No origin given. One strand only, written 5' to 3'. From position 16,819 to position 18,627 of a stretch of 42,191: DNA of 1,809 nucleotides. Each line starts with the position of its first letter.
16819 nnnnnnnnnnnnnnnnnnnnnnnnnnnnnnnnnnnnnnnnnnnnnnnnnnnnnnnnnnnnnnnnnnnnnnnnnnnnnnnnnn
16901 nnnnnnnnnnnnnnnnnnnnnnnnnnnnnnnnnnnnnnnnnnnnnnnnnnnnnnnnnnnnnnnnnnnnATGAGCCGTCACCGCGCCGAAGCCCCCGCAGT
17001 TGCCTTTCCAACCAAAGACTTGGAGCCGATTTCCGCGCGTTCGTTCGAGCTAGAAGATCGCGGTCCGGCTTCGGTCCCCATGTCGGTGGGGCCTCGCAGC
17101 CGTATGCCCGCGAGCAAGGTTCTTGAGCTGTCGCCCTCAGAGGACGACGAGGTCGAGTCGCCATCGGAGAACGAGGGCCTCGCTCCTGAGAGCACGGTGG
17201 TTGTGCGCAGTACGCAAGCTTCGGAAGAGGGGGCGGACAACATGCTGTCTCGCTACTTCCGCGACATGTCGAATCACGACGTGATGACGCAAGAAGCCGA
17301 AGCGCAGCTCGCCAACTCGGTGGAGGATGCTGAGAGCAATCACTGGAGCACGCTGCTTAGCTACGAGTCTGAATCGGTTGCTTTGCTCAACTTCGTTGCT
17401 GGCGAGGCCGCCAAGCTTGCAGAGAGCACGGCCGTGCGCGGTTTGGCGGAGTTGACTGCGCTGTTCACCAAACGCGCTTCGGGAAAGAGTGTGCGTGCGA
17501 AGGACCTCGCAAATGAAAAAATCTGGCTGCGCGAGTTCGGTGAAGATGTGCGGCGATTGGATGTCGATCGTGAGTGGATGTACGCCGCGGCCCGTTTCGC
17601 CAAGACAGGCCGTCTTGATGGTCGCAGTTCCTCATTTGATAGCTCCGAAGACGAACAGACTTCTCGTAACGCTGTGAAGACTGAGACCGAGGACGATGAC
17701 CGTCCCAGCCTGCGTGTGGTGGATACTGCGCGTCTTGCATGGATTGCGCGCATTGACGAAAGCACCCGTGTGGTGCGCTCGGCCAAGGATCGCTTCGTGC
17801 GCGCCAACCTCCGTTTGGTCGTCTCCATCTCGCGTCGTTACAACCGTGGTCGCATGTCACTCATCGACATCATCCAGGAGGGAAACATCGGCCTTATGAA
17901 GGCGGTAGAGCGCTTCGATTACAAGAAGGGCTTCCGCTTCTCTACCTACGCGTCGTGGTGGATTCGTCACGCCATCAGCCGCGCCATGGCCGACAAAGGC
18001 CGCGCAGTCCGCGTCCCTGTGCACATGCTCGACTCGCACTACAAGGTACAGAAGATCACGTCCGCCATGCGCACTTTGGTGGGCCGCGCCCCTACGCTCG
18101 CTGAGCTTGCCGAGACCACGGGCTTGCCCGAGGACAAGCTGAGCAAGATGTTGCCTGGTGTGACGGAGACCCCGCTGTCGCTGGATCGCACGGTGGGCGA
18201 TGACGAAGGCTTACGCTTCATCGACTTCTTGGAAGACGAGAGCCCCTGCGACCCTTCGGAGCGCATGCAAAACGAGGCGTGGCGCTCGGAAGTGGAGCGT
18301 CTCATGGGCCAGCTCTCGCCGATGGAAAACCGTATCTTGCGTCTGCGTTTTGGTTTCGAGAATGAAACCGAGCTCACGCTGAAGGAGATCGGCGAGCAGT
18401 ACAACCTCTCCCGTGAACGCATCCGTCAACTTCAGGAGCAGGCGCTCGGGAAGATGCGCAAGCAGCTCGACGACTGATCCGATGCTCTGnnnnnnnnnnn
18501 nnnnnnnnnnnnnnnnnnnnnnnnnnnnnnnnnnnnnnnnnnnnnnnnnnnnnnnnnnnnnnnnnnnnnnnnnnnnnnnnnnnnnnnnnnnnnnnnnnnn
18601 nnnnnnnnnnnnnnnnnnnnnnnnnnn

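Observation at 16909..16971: Consensus-perfect sigma-54 promoter driving an RpoD-family sigma factor gene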

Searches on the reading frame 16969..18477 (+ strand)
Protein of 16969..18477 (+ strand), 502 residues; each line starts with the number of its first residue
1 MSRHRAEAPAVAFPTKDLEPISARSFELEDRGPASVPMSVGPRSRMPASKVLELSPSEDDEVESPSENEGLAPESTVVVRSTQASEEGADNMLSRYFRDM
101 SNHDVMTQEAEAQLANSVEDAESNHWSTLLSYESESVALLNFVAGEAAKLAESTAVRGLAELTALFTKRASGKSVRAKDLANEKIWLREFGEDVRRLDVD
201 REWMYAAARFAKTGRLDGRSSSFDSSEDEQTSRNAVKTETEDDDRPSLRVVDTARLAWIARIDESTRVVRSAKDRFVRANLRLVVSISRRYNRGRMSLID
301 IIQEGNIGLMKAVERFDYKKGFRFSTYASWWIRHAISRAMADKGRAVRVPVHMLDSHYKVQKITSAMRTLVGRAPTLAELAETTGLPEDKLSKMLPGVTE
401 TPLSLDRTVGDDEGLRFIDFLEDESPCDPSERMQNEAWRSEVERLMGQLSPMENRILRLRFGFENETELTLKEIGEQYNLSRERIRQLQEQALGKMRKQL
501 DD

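Call 9: search_protein_families(library=pfam, proteins=[window:16969-18477:+])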
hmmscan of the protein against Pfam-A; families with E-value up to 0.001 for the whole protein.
window:16969-18477:+ (502 aa): 3 families
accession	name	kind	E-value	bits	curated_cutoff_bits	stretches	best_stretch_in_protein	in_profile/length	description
PF04542.20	Sigma70_r2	-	2.1e-19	69.5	24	1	276-345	1-70/71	Sigma-70 region 2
PF04545.22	Sigma70_r4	-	9.6e-17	60.7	24.1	1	445-498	1-50/50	Sigma-70, region 4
PF04539.22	Sigma70_r3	-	2.8e-12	47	25.3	1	359-430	5-75/78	Sigma-70 region 3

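Call 13: find_homologous_proteins(query=window:16969-18477:+)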
Query window:16969-18477:+ (502 aa): 7895 proteins with E <= 0.001 among 8000 candidates; the best 120 are listed.
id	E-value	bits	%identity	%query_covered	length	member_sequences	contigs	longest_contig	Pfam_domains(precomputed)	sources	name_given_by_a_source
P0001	0.0e+0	1089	100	100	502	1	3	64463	PF04545.23,PF04542.21,PF04539.23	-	-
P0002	2.3e-287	971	88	100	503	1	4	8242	PF04545.23,PF04542.21,PF04539.23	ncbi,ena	-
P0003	7.0e-287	970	89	100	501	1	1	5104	PF04545.23,PF04542.21,PF04539.23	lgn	-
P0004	4.4e-270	914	84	100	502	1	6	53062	PF04545.23,PF04542.21,PF04539.23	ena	-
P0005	1.3e-118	415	51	83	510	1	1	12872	PF04545.23,PF04542.21,PF04539.23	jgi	jgi:RNA polymerase primary sigma factor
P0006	3.5e-118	414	49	94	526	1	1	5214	PF04545.23,PF04542.21,PF04539.23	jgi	jgi:RNA polymerase primary sigma factor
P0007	1.6e-117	412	48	89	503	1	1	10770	PF04545.23,PF04542.21,PF04539.23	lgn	-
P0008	2.2e-117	411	45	100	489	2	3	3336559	PF04545.23,PF04542.21,PF04539.23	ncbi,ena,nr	ncbi:MAG: sigma-70 family RNA polymerase sigma factor [Myxococcales bacterium]|nr:sigma-70 family RN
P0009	4.0e-117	410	50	84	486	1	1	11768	PF04545.23,PF04542.21,PF04539.23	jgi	jgi:RNA polymerase primary sigma factor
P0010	7.2e-117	409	46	99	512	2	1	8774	PF04545.23,PF04542.21,PF04539.23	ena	-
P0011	1.1e-116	409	50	83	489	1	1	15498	PF04545.23,PF04542.21,PF04539.23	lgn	-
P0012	1.2e-116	409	50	83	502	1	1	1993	PF04545.23,PF04542.21,PF04539.23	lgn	-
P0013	1.3e-116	409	48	87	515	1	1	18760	PF04545.23,PF04542.21,PF04539.23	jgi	jgi:RNA polymerase primary sigma factor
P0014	1.3e-116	409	49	83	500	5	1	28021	PF04545.23,PF04542.21,PF04539.23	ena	-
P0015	1.7e-116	408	49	84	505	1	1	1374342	PF04545.23,PF04542.21,PF04539.23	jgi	jgi:RNA polymerase primary sigma factor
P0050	1.3e-114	402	47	89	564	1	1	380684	PF04545.23,PF04542.21,PF04539.23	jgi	jgi:RNA polymerase primary sigma factor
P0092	6.6e-114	400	45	100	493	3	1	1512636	PF04545.23,PF04542.21,PF04539.23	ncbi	-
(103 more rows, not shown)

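Call 14: find_encoding_contigs(protein=P0002, flank=3000, max_places=3)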
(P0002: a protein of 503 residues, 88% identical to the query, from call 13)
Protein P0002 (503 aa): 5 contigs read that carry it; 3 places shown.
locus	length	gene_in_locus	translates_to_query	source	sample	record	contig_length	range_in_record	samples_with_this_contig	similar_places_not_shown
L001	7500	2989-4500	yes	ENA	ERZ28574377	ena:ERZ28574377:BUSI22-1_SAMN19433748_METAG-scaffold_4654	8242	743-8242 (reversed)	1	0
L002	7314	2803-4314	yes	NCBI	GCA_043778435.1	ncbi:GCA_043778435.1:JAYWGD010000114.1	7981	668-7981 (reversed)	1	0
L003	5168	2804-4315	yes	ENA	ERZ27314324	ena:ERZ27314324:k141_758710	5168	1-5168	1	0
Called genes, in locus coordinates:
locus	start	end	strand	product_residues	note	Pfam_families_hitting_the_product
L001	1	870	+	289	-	?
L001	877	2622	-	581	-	PF13948:DUF4215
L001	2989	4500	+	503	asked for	PF04542:Sigma70_r2, PF04539:Sigma70_r3, PF04545:Sigma70_r4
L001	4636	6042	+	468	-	PF00496:SBP_bac_5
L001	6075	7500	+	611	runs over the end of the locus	PF00144:Beta-lactamase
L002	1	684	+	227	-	?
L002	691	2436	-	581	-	PF13948:DUF4215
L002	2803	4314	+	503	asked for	PF04542:Sigma70_r2, PF04539:Sigma70_r3, PF04545:Sigma70_r4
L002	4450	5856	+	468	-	PF00496:SBP_bac_5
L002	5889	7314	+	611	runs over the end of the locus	PF00144:Beta-lactamase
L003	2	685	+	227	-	?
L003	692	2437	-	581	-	PF13948:DUF4215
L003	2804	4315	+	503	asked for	PF04542:Sigma70_r2, PF04539:Sigma70_r3, PF04545:Sigma70_r4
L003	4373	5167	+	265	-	?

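Call 15: find_encoding_contigs(protein=P0004, flank=3000, max_places=3)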
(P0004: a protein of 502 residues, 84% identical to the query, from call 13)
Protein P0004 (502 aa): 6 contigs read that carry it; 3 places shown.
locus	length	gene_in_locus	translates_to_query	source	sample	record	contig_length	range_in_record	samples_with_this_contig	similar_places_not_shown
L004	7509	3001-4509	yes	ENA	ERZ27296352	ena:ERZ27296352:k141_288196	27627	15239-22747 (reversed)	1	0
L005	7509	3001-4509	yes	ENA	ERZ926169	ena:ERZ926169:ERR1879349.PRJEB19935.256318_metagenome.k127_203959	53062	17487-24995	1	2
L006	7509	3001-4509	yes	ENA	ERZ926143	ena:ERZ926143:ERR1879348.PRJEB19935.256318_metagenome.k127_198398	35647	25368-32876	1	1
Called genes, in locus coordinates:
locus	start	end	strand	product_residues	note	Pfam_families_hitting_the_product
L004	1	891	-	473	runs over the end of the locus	PF02696:SelO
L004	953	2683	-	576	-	PF13948:DUF4215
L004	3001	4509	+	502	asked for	PF04542:Sigma70_r2, PF04539:Sigma70_r3, PF04545:Sigma70_r4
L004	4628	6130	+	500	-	PF00496:SBP_bac_5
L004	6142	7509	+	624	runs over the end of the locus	PF00144:Beta-lactamase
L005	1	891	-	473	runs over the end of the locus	PF02696:SelO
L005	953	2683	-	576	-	PF13948:DUF4215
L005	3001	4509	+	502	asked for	PF04542:Sigma70_r2, PF04539:Sigma70_r3, PF04545:Sigma70_r4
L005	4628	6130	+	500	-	PF00496:SBP_bac_5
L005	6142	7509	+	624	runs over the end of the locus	PF00144:Beta-lactamase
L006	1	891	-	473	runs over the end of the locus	PF02696:SelO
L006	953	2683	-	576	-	PF13948:DUF4215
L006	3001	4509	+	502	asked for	PF04542:Sigma70_r2, PF04539:Sigma70_r3, PF04545:Sigma70_r4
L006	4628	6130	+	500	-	PF00496:SBP_bac_5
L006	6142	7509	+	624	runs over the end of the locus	PF00144:Beta-lactamase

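Call 16: find_encoding_contigs(protein=P0003, flank=3000, max_places=2)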
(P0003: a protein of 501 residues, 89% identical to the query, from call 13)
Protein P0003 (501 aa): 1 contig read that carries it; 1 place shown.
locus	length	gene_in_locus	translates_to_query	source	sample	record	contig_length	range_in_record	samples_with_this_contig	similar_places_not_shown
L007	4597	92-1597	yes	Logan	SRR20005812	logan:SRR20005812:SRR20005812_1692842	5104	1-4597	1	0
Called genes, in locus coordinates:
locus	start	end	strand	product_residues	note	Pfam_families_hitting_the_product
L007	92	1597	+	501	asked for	PF04542:Sigma70_r2, PF04539:Sigma70_r3, PF04545:Sigma70_r4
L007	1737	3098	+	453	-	PF00496:SBP_bac_5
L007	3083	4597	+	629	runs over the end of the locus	PF00144:Beta-lactamase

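Call 18: search_protein_families(library=ncbifam, proteins=[window:16969-18477:+], max_evalue=0.00001)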
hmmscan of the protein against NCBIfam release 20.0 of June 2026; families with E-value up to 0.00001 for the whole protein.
window:16969-18477:+ (502 aa): 44 families (the best 25 are shown)
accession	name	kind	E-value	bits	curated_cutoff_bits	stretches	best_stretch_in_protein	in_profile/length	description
NF004208.0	PRK05658.1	equivalog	9.4e-89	299.1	555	1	260-498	381-618/631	RNA polymerase sigma factor RpoD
NF041931.2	MzaA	equivalog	2.2e-81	274.8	800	1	82-498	318-703/726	MZA anti-phage system associated sigma-70 family RNA polymerase sigma factor MzaA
TIGR02997.1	Sig70-cyanoRpoD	subfamily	9e-81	271.4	384.5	1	186-497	29-298/298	RNA polymerase sigma factor, RpoD/SigA family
TIGR02393.1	RpoD_Cterm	equivalog_domain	9.2e-76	254.6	354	1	272-499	1-227/238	RNA polymerase sigma factor RpoD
NF005920.0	PRK07921.1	subfamily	8.7e-72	241.9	464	1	269-498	88-316/328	RNA polymerase sigma factor SigB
NF006666.0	PRK09210.1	equivalog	4.3e-70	236.9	572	1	270-498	131-358/370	RNA polymerase sigma factor RpoD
NF005643.0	PRK07406.1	equivalog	1.3e-65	222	500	1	154-498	62-385/397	RNA polymerase sigma factor RpoD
NF005642.0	PRK07405.1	subfamily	1.4e-65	221.6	524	1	233-499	46-308/318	RNA polymerase sigma factor SigD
NF004561.0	PRK05901.1-3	equivalog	3.3e-65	221.2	582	1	270-498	298-525/537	RNA polymerase sigma factor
NF004615.0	PRK05949.1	subfamily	3.7e-64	216.7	530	1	264-499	84-317/327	RNA polymerase sigma factor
TIGR02394.1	rpoS_proteo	equivalog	1.4e-63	215.1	378.7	1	271-500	46-274/285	RNA polymerase sigma factor RpoS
NF004560.0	PRK05901.1-1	equivalog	2.5e-61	208.3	711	1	267-498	274-504/516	RNA polymerase sigma factor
NF004562.0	PRK05901.1-4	equivalog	3.5e-61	207.4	779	1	270-498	315-542/571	RNA polymerase sigma factor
NF005785.0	PRK07598.1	equivalog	7.3e-60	202.9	554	1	260-498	164-400/415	RNA polymerase sigma factor SigC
NF004207.0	PRK05657.1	equivalog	6.7e-59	199.9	394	1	270-500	88-317/329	RNA polymerase sigma factor RpoS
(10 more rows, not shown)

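Call 20: search_solved_structures(query=window:16969-18477:+, max_evalue=1e-10)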
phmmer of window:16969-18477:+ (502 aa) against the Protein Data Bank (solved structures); distinct sequences matched with E-value up to 1e-10: 66 (the best 60 are shown).
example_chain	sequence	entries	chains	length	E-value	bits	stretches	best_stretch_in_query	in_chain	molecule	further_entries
7xya_F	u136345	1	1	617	1.3e-65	225.5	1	268-498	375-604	RNA polymerase sigma factor RpoD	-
6n60_F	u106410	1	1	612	4.1e-65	223.9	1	268-498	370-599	RNA polymerase sigma factor RpoD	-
6n61_F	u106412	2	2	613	4.2e-65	223.9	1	268-498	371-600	RNA polymerase sigma factor RpoD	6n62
8ftd_L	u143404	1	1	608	6.6e-65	223.2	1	268-498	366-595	RNA polymerase sigma factor RpoD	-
4jk1_X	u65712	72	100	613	6.7e-65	223.2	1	268-498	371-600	Escherichia coli RNA polymerase sigma70 subunit | RNA polymerase sigma factor RpoD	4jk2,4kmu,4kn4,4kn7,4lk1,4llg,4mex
6n57_L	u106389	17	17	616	6.8e-65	223.1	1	268-498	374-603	RNA polymerase sigma factor RpoD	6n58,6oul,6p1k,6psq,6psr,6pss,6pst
7ubm_F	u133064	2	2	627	7.3e-65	223.1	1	268-498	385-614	RNA polymerase sigma factor RpoD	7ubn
4jkr_F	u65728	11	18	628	7.4e-65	223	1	268-498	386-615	RNA polymerase sigma factor RpoD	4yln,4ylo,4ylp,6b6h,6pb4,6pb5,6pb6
7bef_F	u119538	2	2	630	7.5e-65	223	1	268-498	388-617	RNA polymerase sigma factor RpoD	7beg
6ldi_F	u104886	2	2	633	7.6e-65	223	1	268-498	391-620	RNA polymerase sigma factor RpoD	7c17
3iyd_F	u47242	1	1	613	7.8e-65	223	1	268-498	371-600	RNA polymerase sigma factor rpoD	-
7ye1_F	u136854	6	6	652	1.2e-64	222.4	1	259-497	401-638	RNA polymerase sigma factor RpoD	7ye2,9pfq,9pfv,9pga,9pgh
8ad1_F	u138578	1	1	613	1.3e-64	222.3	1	268-498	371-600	RNA polymerase sigma factor RpoD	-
8k59_F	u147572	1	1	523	1.7e-64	221.8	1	268-498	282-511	RNA polymerase sigma factor RpoD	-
4ljz_F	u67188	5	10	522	1.8e-64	221.7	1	268-498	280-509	RNA polymerase sigma factor RpoD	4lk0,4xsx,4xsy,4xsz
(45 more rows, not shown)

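Call 22: find_related_loci(query=A2, collection=genome_contigs, flank=3000)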
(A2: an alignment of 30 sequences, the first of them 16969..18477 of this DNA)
Query A2 (502 aa) in genome_contigs; peptide patterns used: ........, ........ (x = any residue, [..] = any of these).
600 stretches matched a pattern (row limit reached: there are more); 600 encode a relative of the query (tblastn E <= 1e-3); the best 80 are kept; 80 distinct loci.
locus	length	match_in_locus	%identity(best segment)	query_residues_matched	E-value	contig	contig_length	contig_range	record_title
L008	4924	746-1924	47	84-502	3e-108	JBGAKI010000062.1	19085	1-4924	MAG: Polyangiales bacterium isolate MAG_AAO_H125.40 AAOH125-40_opera_contig_5268, whole genome shotgun sequence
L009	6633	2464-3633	47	88-502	4e-106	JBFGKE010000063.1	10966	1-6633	MAG: Polyangiales bacterium isolate Mix_sand03.2021.01.D.40 k141_1590698_length_10966_cov_13.0000, whole genome shotgun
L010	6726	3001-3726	64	259-500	9e-104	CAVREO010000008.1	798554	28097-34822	MAG: uncultured delta proteobacterium isolate MFD10064.bin.2.54 genome assembly, contig: contig_15712, whole genome shot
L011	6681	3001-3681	47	270-497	4e-68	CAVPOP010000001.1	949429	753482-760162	MAG: uncultured Gammaproteobacteria bacterium isolate MFD00031.bin.1.58 genome assembly, contig: contig_14159, whole gen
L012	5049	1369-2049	47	270-497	1e-67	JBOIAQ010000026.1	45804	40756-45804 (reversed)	MAG: Steroidobacteraceae bacterium isolate SE1507_metabat2.bin.39_sub NODE_311_length_45804_cov_4.045296, whole genome s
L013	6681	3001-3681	47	270-497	2e-67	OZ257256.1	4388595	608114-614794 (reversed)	MAG: Steroidobacteraceae bacterium isolate 60cb53db-5efb-48f4-9f30-25350f7b9eee genome assembly, chromosome: 1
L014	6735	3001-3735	46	259-497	3e-67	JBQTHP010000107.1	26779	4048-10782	MAG: Gammaproteobacteria bacterium isolate SAR13 c_000000364362, whole genome shotgun sequence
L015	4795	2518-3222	49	261-497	5e-67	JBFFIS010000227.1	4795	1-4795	MAG: Desulfurivibrionaceae bacterium isolate Mix_mud17.2022.03.10 k141_1301278_length_4795_cov_9.0000, whole genome shot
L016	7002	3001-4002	37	156-497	2e-66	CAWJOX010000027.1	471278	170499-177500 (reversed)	MAG: uncultured Alphaproteobacteria bacterium isolate MFD04434.bin.1.171 genome assembly, contig: contig_7158, whole gen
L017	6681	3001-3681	46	270-497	2e-66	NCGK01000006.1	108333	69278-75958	MAG: Gammaproteobacteria bacterium 28-57-27 04302015_28_scaffold_99, whole genome shotgun sequence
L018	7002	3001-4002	37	156-497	1e-66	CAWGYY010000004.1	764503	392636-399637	MAG: uncultured Alphaproteobacteria bacterium isolate MFD02248.bin.1.211 genome assembly, contig: contig_15420, whole ge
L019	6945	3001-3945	39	172-497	1e-66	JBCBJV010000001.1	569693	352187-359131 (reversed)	MAG: Pseudomonadota bacterium isolate J06626_9 NODE_1_length_569693_cov_11.926675, whole genome shotgun sequence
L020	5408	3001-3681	46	270-497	3e-66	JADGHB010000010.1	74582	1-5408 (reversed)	MAG: Nevskia sp. isolate HOG36 NODE_71_length_74582_cov_327.531370, whole genome shotgun sequence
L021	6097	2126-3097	37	166-497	4e-66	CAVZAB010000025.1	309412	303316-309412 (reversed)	MAG: uncultured Alphaproteobacteria bacterium isolate MFD02134.bin.2.41 genome assembly, contig: contig_99956, whole gen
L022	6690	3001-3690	46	270-500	4e-66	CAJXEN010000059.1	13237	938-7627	MAG TPA_asm: uncultured Oceanospirillaceae bacterium isolate ERR599122_bin.119_MetaBAT_v2.12.1_MAG genome assembly, cont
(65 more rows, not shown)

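Call 40: find_encoding_contigs(protein=P0050, flank=3000, max_places=1)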
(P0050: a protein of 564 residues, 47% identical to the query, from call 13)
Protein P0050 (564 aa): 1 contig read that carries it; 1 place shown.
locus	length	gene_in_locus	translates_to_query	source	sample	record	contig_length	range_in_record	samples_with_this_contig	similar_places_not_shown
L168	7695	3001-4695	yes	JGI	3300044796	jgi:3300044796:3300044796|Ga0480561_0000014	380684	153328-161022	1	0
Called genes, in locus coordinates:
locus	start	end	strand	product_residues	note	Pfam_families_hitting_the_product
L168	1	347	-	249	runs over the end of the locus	-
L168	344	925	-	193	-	PF03781:FGE-sulfatase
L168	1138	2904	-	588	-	PF02463:SMC_N (faint), PF00005:ABC_tran, PF13304:AAA_21 (weak)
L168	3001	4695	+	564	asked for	PF04542:Sigma70_r2, PF04539:Sigma70_r3, PF04545:Sigma70_r4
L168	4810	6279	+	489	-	-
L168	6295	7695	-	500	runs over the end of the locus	PF02113:Peptidase_S13, PF13354:Beta-lactamase2 (faint)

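Call 41: find_encoding_contigs(protein=P0008, flank=3000, max_places=1)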
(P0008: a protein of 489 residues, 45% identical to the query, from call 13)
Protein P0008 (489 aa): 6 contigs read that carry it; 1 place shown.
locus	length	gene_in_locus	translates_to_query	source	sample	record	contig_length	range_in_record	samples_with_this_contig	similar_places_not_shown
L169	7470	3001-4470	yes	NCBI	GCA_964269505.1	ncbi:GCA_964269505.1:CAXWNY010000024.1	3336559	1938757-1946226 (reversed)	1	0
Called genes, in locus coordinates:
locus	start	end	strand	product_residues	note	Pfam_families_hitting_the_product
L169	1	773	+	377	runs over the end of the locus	PF26766:Choice_anch_L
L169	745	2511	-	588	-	PF02463:SMC_N (faint), PF00005:ABC_tran, PF13191:AAA_16 (weak), PF13304:AAA_21 (faint)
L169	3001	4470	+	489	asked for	PF04542:Sigma70_r2, PF04539:Sigma70_r3, PF04545:Sigma70_r4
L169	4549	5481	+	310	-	-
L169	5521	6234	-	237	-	-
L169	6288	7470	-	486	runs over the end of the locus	PF02113:Peptidase_S13, PF13354:Beta-lactamase2 (weak)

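Call 42: find_encoding_contigs(protein=P0015, flank=3000, max_places=1)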
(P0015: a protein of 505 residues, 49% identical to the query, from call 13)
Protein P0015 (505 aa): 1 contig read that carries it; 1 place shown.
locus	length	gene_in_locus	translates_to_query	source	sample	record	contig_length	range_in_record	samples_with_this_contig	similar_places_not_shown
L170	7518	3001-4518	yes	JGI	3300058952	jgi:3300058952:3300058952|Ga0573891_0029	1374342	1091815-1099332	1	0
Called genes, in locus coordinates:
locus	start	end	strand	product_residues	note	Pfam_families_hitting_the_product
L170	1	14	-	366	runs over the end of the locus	PF01594:AI-2E_transport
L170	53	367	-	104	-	-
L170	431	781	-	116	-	-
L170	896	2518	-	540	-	PF02463:SMC_N (faint), PF00005:ABC_tran, PF13304:AAA_21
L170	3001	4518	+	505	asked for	PF04542:Sigma70_r2, PF04539:Sigma70_r3, PF04545:Sigma70_r4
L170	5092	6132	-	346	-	PF13565:HTH_32, PF00665:rve, PF13683:rve_3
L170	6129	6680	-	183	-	PF01527:HTH_Tnp_1 (faint)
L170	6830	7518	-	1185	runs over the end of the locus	PF00501:AMP-binding, PF00550:PP-binding, PF01073:3Beta_HSD, PF01370:Epimerase, PF07993:NAD_binding_4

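Call 43: find_encoding_contigs(protein=P0092, flank=3000, max_places=1)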
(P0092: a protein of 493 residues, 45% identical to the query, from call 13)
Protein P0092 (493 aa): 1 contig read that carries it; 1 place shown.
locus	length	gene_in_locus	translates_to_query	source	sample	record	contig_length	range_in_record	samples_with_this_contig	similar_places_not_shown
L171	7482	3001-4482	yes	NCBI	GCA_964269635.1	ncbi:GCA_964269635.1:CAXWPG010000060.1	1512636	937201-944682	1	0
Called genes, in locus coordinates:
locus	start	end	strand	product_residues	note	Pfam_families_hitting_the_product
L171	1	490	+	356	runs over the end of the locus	PF02912:Phe_tRNA-synt_N, PF01409:tRNA-synt_2d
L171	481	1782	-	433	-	PF02463:SMC_N (faint), PF00005:ABC_tran, PF13304:AAA_21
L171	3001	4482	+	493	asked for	PF04542:Sigma70_r2, PF04539:Sigma70_r3, PF04545:Sigma70_r4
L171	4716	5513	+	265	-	-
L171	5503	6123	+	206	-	-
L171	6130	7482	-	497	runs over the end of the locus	PF13354:Beta-lactamase2 (faint), PF02113:Peptidase_S13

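Call 60: list_cluster_members(proteins=[P0002, P0004, P0008, P0092])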
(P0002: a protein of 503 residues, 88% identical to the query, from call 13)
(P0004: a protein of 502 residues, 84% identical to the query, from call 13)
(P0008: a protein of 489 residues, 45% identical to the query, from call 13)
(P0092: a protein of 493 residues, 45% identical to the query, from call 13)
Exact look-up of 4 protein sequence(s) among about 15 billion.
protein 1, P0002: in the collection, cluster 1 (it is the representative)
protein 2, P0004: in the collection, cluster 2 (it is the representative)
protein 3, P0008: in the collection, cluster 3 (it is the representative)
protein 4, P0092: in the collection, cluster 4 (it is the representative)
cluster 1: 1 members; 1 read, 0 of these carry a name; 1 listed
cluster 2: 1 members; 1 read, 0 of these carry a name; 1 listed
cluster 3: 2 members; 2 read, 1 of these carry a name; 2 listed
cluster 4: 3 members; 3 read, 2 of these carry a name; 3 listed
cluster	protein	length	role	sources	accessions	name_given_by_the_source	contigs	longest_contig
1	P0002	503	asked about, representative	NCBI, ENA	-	-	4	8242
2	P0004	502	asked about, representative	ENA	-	-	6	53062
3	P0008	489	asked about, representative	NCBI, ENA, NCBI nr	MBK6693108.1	MAG: sigma-70 family RNA polymerase sigma factor [Myxococcales bacterium] | sigma-70 family RNA polymerase sigma factor [Myxococcales bacterium]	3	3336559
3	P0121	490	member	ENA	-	-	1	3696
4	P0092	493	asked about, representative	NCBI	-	-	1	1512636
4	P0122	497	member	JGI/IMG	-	RNA polymerase primary sigma factor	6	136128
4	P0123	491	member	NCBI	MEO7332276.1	MAG: sigma-70 family RNA polymerase sigma factor [Minicystis sp.]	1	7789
